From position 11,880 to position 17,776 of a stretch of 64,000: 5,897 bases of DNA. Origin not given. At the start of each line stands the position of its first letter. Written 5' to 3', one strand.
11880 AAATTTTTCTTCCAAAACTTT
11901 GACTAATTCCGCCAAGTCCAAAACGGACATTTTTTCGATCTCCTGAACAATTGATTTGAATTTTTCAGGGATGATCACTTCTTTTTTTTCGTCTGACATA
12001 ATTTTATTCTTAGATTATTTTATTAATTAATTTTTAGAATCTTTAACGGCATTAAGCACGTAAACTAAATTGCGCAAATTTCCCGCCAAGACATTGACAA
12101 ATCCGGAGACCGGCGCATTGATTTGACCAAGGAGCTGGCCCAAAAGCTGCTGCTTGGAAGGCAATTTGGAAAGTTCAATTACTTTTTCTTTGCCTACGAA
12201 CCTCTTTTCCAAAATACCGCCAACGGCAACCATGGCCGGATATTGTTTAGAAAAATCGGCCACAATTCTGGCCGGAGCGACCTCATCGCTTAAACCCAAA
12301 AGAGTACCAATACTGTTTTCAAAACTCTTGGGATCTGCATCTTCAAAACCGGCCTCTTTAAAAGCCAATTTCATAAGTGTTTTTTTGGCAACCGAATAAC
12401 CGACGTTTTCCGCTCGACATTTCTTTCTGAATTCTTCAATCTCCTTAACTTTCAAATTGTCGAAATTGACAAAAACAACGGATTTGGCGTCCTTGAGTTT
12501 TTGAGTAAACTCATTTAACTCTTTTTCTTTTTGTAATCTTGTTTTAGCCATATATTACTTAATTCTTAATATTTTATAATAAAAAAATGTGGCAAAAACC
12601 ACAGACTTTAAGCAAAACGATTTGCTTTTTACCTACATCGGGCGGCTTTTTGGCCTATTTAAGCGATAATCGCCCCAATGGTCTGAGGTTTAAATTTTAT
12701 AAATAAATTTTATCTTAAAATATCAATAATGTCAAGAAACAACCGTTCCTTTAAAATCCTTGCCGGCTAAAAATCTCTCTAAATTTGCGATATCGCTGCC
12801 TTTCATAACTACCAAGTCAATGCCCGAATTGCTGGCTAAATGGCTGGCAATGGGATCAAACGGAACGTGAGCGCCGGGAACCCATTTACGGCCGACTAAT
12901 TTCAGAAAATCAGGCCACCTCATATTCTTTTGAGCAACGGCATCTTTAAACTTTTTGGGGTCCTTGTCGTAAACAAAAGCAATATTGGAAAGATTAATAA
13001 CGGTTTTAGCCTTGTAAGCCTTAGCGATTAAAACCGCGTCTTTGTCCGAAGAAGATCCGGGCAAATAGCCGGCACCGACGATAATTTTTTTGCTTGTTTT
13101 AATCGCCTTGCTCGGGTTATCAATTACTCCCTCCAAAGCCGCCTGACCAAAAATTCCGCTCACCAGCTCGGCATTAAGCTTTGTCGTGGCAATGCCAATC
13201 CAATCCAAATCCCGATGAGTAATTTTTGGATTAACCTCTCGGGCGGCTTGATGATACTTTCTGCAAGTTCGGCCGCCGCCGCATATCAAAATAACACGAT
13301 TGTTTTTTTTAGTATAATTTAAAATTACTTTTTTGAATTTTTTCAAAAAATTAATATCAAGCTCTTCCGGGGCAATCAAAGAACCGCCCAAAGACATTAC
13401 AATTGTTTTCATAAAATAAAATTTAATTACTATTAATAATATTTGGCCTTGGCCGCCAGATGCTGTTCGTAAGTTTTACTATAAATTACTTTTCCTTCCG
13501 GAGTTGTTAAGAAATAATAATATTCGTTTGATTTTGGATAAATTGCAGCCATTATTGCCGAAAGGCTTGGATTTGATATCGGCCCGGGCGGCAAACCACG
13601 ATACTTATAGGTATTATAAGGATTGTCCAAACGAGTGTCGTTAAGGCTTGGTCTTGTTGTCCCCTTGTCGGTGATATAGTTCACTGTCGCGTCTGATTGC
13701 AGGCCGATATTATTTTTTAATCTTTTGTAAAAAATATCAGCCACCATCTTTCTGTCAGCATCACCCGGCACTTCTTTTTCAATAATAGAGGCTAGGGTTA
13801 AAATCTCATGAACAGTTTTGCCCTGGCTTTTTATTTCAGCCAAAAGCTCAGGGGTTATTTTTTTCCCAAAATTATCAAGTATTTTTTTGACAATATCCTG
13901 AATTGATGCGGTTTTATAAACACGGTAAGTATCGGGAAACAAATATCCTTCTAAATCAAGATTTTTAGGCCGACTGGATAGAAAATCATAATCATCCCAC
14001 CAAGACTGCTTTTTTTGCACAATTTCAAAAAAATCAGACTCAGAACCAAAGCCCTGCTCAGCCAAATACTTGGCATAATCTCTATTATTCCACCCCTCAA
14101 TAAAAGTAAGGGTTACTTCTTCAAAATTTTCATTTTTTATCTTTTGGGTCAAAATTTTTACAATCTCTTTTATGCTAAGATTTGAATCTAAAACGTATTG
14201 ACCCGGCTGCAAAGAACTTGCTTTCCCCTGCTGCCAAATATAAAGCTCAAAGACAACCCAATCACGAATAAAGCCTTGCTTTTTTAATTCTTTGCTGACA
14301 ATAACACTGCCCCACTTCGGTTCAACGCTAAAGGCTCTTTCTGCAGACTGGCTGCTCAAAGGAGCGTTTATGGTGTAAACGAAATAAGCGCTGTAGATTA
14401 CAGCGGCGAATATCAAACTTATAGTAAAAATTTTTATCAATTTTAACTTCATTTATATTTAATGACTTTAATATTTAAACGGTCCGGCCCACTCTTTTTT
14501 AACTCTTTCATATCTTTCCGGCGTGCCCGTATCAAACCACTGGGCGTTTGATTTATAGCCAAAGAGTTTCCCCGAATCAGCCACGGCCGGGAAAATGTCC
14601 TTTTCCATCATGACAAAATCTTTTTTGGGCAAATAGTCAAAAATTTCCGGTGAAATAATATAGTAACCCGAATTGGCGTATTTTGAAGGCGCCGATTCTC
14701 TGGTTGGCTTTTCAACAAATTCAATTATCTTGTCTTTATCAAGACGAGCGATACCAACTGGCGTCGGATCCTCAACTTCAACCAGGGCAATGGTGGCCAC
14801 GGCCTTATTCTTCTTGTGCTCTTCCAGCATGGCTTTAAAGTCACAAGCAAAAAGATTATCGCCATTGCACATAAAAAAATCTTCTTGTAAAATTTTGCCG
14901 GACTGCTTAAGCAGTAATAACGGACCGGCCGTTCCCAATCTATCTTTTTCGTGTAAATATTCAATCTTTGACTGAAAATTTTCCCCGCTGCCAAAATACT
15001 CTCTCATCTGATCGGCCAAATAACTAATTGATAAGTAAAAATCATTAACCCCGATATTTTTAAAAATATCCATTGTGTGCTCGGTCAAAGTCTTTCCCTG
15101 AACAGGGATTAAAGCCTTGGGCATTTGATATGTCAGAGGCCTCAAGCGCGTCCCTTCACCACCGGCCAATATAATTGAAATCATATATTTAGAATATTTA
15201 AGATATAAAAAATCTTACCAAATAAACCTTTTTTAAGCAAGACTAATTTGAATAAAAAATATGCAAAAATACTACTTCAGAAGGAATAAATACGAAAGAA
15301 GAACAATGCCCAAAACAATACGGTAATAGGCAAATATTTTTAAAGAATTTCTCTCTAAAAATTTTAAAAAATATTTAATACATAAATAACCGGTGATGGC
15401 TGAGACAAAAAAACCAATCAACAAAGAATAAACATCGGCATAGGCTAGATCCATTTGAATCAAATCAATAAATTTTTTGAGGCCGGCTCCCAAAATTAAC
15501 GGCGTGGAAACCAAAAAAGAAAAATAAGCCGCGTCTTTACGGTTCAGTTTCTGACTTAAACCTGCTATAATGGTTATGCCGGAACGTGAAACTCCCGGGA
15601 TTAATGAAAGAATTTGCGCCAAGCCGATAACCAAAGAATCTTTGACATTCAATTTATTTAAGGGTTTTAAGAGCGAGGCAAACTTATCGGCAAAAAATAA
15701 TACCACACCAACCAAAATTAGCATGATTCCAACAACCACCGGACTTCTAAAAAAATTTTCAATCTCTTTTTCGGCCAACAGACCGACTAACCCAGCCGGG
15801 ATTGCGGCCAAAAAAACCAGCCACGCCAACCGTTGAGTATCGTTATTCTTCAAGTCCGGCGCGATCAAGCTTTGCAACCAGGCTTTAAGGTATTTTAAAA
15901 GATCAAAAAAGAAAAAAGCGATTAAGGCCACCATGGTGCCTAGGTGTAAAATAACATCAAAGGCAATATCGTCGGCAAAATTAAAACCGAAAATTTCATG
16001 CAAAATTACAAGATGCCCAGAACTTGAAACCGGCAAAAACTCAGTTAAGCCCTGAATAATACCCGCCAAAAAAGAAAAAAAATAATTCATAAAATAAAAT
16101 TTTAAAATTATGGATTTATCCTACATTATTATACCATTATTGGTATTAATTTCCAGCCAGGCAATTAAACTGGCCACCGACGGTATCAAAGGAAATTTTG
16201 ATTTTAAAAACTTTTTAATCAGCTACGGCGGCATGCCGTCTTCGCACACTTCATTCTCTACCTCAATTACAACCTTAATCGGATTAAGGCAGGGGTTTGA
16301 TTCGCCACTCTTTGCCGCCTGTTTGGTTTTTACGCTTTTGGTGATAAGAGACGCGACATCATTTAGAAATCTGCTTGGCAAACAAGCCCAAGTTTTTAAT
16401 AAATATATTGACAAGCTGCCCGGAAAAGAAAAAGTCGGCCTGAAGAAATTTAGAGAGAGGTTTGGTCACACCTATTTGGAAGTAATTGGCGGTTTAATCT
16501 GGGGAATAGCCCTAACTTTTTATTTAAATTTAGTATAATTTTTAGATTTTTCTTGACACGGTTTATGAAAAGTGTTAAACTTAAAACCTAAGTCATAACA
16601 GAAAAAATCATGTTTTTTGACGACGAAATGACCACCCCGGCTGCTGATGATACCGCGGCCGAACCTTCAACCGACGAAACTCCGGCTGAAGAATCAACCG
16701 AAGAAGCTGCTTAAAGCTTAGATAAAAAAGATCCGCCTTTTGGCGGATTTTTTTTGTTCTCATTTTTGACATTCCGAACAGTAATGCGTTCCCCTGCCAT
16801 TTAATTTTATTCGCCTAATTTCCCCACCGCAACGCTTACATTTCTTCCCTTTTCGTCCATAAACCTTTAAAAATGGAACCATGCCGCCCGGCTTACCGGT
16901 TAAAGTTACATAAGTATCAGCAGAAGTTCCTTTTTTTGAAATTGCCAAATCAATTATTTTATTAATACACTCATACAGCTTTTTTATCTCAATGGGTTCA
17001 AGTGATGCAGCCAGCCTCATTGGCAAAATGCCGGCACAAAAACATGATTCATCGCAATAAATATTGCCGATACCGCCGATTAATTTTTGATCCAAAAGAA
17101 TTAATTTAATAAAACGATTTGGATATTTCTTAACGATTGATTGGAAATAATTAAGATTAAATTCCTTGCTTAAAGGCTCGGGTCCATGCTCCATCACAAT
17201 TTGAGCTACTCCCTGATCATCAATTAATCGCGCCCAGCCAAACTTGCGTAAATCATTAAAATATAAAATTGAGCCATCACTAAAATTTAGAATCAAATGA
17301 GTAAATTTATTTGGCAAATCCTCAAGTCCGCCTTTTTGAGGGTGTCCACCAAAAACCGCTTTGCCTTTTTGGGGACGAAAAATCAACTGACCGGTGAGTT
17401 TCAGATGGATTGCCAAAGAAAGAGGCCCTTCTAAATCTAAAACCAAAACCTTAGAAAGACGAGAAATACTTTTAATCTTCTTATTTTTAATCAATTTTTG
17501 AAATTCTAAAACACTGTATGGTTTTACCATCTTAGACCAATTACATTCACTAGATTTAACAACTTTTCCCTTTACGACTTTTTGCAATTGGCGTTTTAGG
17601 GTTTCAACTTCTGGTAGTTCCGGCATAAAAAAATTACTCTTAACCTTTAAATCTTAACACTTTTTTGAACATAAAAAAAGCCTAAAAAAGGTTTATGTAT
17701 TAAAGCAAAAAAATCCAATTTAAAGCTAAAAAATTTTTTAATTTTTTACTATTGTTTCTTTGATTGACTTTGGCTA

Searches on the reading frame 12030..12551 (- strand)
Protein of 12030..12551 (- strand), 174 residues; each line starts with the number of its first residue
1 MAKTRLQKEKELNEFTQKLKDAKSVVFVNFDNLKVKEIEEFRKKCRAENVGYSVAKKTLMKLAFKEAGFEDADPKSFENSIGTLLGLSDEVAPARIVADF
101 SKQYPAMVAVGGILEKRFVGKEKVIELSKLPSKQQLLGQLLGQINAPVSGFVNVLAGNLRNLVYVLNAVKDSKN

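Call 79: list_cluster_members(proteins=[L002:3872-4294:+, L002:4356-5048:+, L002:3239-3781:+, L002:11528-13051:+, L173:3152-3574:+, L173:3639-4331:+, L173:10773-12296:+, L175:7543-9069:+, window:12030-12551:-, window:11598-11999:-])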
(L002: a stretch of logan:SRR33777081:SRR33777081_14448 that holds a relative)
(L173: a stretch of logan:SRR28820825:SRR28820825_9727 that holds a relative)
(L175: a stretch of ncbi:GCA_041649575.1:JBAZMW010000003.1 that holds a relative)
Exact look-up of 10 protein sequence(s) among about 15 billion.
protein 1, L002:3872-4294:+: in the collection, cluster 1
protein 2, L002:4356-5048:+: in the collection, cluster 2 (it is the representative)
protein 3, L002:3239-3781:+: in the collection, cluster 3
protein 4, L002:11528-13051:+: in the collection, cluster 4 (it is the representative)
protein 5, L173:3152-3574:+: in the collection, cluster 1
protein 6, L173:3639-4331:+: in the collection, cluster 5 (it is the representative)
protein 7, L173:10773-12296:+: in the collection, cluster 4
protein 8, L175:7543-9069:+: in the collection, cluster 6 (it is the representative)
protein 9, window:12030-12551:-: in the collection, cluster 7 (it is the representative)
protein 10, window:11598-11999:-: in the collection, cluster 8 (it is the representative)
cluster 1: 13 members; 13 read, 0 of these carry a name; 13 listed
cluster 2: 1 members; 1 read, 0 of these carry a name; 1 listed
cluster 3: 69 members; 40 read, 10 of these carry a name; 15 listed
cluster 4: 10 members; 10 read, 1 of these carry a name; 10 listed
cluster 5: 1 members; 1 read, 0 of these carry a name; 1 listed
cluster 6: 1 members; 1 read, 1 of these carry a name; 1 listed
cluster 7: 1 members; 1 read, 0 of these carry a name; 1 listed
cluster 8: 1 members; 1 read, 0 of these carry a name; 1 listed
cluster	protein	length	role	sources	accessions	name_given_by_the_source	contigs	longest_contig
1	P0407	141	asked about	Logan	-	-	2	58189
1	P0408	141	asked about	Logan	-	-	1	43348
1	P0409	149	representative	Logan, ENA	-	-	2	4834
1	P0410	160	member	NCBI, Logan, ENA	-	-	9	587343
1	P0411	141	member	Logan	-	-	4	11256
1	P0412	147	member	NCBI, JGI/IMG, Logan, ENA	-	-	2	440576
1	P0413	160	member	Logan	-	-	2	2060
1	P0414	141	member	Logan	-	-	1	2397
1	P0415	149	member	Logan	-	-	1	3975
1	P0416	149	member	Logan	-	-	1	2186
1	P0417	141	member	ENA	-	-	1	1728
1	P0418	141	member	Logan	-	-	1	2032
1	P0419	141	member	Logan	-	-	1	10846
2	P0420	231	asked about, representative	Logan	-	-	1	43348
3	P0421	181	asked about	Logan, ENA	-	-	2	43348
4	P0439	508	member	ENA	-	-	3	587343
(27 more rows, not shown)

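Call 80: find_encoding_contigs(protein=P0439, flank=10000, max_places=3)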
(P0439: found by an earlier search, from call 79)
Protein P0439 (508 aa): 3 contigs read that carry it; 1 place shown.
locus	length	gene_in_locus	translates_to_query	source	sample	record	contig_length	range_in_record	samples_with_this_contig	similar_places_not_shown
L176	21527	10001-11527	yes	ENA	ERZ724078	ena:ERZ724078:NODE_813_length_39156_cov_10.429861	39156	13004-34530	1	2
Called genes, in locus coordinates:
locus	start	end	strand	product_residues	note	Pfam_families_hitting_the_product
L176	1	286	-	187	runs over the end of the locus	PF04542:Sigma70_r2, PF08281:Sigma70_r4_2, PF04545:Sigma70_r4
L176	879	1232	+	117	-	PF12728:HTH_17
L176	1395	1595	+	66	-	PF00584:SecE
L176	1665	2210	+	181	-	PF02357:NusG, PF00467:KOW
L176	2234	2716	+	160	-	PF03946:Ribosomal_L11_N, PF00298:Ribosomal_L11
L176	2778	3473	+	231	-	PF00687:Ribosomal_L1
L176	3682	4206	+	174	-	-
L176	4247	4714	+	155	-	-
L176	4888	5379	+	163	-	PF00383:dCMP_cyt_deam_1, PF14437:MafB19-deam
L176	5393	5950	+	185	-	PF13207:AAA_17 (weak)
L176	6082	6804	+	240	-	PF02223:Thymidylate_kin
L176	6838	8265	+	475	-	PF02511:Thy1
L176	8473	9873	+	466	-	PF11638:DnaA_N, PF00308:Bac_DnaA, PF08299:Bac_DnaA_C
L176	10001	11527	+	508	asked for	PF02934:GatB_N, PF02637:GatB_Yqey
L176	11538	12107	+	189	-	-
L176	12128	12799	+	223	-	-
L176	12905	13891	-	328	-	PF01745:IPT (weak), PF01715:IPPT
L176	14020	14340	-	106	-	-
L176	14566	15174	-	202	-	-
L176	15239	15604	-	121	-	-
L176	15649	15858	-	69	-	-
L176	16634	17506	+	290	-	PF00078:RVT_1 (weak)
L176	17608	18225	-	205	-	PF23477:zf_Tbcl_2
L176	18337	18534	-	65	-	-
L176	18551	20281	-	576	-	PF05970:PIF1, PF13245:AAA_19, PF13401:AAA_22, PF13604:AAA_30, PF21530:Pif1_2B_dom (weak), PF14493:HTH_40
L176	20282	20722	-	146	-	PF01931:NTPase_I-T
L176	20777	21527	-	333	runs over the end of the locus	PF13310:Virulence_RhuM, PF02661:Fic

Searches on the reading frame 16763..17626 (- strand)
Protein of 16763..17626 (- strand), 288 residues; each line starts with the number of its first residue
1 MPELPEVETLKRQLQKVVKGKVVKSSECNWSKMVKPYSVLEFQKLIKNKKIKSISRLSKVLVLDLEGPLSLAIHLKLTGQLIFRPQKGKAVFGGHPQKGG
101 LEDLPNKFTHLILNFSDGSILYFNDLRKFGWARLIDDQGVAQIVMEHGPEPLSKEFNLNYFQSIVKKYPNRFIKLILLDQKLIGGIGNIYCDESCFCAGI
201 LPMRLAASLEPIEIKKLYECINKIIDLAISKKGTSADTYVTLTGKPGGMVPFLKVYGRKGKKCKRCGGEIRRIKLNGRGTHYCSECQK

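Call 4: search_protein_families(library=pfam, proteins=[window:16763-17626:-], max_evalue=0.1)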
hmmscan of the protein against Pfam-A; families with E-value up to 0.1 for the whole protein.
window:16763-17626:- (288 aa): 4 families
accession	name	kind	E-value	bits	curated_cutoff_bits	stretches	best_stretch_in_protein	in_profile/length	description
PF01149.29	Fapy_DNA_glyco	-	1.1e-27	97.4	25.5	1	1-130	1-115/117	Formamidopyrimidine-DNA glycosylase N-terminal domain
PF06831.19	H2TH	-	4.9e-22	78.2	34.7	1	148-236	2-89/93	Formamidopyrimidine-DNA glycosylase H2TH domain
PF06827.20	zf-FPG_IleRS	-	2.2e-09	37.4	21.3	1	260-288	1-29/30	Zinc finger found in FPG and IleRS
PF12760.12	Zn_ribbon_IS1595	-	0.046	14.1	25.4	1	260-288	18-45/46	Transposase zinc-ribbon domain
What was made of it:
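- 16760..17626 (-): mutM (Fpg), native left flank of the insertion. Pfam Fapy_DNA_glyco/H2TH/zf-FPG (call 4).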
